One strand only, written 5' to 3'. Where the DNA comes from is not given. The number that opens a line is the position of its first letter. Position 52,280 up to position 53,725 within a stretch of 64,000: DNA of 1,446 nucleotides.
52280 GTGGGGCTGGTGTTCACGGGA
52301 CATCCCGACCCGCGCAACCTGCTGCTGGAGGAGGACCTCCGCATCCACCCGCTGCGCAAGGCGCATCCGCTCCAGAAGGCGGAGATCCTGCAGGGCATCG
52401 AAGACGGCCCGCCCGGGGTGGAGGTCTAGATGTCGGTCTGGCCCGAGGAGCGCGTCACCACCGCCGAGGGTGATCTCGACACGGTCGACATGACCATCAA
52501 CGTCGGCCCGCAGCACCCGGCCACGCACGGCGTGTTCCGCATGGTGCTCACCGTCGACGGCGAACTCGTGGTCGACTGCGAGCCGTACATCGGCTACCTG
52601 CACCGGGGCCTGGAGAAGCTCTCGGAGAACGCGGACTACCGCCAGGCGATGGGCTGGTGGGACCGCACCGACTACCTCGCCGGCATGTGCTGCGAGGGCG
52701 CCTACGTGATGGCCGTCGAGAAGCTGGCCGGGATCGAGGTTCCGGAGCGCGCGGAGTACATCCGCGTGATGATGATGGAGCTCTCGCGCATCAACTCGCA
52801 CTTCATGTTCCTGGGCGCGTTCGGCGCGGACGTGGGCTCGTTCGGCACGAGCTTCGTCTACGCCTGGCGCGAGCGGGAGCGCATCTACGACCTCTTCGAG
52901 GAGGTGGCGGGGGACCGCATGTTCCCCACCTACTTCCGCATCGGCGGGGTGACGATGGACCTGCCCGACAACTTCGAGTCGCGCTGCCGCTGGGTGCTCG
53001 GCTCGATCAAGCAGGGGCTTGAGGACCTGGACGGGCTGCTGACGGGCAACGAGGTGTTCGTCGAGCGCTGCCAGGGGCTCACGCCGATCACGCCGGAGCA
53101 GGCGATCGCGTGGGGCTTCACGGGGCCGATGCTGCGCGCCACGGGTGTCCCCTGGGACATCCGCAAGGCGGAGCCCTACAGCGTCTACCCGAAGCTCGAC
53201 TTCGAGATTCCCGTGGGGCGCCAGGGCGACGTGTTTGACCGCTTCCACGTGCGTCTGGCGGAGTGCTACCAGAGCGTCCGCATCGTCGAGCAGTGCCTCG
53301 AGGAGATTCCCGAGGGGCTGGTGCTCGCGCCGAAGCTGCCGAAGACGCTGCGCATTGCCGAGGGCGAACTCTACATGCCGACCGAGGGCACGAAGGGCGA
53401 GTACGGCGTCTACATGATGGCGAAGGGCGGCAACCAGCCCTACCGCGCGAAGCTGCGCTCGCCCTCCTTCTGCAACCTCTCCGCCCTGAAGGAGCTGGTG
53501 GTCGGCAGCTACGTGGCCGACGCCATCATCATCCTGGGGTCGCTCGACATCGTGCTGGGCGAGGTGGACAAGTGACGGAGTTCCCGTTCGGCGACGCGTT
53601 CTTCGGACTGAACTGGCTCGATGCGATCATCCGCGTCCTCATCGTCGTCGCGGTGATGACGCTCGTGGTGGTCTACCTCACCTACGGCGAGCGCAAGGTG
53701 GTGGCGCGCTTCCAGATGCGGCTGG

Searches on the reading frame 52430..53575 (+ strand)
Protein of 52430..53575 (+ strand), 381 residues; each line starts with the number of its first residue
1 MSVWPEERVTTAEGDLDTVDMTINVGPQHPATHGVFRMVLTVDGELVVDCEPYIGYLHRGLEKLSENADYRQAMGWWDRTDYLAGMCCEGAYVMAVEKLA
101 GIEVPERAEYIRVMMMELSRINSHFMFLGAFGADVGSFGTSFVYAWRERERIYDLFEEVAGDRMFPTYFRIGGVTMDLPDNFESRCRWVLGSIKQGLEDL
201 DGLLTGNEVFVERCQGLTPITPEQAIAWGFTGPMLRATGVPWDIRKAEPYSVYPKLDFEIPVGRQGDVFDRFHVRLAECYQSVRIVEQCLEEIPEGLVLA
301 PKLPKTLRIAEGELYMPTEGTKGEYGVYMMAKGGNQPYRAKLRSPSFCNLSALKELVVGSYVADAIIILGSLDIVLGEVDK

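Call 16: search_protein_families(library=pfam, proteins=[window:52430-53575:+], max_evalue=0.01)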
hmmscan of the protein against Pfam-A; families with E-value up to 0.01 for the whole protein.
window:52430-53575:+ (381 aa): 2 families
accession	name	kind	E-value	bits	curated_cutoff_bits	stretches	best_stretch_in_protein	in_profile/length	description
PF00346.24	Complex1_49kDa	-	7.4e-90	301.1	24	2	134-301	1-167/271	Respiratory-chain NADH dehydrogenase, 49 Kd subunit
PF00374.24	NiFeSe_Hases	-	0.00014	21.4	25.8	1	59-127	1-69/508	Nickel-dependent hydrogenase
